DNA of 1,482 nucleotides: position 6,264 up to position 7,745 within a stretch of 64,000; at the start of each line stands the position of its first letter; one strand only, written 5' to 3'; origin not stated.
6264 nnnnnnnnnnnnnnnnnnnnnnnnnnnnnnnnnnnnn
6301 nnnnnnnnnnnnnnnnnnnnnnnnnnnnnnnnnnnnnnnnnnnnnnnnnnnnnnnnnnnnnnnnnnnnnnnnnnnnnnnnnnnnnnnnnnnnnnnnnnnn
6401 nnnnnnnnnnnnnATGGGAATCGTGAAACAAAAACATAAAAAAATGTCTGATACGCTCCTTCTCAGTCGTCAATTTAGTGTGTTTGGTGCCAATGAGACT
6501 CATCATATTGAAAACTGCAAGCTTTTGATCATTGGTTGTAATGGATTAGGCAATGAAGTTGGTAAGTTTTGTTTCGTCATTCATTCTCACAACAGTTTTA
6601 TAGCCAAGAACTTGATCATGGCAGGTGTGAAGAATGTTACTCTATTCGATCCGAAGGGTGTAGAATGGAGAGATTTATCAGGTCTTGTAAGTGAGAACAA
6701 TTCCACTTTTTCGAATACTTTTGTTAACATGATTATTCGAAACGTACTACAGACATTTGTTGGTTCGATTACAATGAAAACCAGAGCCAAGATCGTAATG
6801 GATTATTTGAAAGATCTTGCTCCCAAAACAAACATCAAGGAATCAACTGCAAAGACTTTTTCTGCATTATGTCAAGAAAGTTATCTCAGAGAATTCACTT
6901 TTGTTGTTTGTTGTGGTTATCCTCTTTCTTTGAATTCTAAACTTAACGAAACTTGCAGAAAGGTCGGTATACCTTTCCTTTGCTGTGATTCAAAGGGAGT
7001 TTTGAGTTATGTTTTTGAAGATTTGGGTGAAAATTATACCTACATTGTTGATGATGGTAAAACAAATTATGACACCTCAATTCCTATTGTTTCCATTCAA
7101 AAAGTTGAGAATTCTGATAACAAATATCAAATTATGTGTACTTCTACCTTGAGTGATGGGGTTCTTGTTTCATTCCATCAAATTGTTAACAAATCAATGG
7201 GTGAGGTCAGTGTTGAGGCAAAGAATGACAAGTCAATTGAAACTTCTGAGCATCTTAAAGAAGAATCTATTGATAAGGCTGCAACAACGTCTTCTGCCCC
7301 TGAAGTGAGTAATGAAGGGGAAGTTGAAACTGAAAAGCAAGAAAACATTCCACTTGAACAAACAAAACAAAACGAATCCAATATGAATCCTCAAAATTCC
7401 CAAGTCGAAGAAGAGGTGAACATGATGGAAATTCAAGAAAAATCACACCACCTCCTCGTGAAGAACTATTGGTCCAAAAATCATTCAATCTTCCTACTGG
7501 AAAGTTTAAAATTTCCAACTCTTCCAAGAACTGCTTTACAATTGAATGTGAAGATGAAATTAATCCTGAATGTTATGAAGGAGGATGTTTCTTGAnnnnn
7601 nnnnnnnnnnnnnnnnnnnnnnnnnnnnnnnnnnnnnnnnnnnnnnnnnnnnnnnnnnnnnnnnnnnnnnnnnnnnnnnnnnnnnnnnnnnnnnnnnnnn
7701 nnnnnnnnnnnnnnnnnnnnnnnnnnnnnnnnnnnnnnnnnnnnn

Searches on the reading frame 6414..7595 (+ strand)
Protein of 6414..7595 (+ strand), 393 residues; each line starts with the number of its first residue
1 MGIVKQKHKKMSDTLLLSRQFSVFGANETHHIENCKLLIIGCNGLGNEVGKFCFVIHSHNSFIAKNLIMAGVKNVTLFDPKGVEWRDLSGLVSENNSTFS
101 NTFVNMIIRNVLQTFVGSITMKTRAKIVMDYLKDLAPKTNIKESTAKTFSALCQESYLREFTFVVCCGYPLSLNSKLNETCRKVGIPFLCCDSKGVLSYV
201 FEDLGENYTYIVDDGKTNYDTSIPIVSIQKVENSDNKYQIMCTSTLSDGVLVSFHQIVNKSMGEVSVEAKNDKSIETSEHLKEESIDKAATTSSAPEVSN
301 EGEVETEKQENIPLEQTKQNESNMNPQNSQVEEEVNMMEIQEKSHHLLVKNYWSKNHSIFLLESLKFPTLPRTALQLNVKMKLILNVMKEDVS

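Call 65: search_protein_families(library=pfam, proteins=[window:6414-7595:+], max_evalue=0.001)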
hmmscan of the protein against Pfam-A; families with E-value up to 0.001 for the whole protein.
window:6414-7595:+ (393 aa): 1 family
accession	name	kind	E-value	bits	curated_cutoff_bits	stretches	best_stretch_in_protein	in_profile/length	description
PF00899.27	ThiF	-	2.7e-10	40.2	28.1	0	61-89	33-61/238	ThiF family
